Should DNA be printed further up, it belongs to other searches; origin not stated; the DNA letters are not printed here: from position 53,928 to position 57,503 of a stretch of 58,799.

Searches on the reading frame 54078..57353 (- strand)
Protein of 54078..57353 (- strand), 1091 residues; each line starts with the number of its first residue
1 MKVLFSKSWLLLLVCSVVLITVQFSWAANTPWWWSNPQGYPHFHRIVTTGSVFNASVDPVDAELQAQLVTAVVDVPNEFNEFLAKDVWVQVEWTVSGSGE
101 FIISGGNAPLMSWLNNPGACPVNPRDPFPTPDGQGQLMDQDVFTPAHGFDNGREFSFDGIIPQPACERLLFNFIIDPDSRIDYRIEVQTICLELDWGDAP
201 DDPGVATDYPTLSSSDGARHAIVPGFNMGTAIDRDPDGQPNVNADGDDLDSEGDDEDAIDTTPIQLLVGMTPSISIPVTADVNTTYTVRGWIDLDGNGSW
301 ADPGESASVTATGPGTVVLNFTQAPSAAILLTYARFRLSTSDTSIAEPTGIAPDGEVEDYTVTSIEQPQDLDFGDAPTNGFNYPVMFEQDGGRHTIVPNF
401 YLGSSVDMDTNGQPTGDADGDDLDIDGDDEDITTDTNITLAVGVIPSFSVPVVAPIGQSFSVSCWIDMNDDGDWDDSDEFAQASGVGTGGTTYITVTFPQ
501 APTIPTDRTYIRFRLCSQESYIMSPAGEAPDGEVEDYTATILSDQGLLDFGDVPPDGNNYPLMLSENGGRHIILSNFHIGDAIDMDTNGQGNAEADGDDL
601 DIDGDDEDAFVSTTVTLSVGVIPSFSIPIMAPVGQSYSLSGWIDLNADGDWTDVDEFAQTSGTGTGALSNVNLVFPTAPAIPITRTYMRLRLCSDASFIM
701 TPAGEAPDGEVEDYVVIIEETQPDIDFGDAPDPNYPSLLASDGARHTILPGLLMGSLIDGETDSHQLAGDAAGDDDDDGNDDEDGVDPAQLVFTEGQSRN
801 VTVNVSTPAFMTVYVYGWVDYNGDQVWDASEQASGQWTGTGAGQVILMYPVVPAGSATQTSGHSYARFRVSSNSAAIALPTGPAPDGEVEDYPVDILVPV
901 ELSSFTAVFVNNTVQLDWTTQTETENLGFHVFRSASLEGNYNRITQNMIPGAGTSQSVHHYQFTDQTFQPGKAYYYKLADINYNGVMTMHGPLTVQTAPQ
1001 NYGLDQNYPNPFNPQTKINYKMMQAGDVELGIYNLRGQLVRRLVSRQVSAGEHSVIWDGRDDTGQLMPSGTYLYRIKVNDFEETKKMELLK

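Call 56: search_protein_families(library=pfam, proteins=[window:54078-57353:-])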
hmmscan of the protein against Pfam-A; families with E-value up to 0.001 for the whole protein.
window:54078-57353:- (1091 aa): 4 families
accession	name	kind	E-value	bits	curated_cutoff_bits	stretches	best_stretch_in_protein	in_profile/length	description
PF20009.4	GEVED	-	1.9e-51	173.2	24.4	4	462-539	2-77/78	GEVED domain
PF13860.13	FlgD_ig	-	3.5e-11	43.4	27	1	1024-1077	21-74/79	FlgD Ig-like domain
PF13585.12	CHU_C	-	1.1e-05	25.8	27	1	1022-1085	23-80/86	CHU_C Type IX secretion signal domain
PF18962.6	Por_Secre_tail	-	1.8e-05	25.4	27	1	1008-1087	2-73/75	Secretion system C-terminal sorting domain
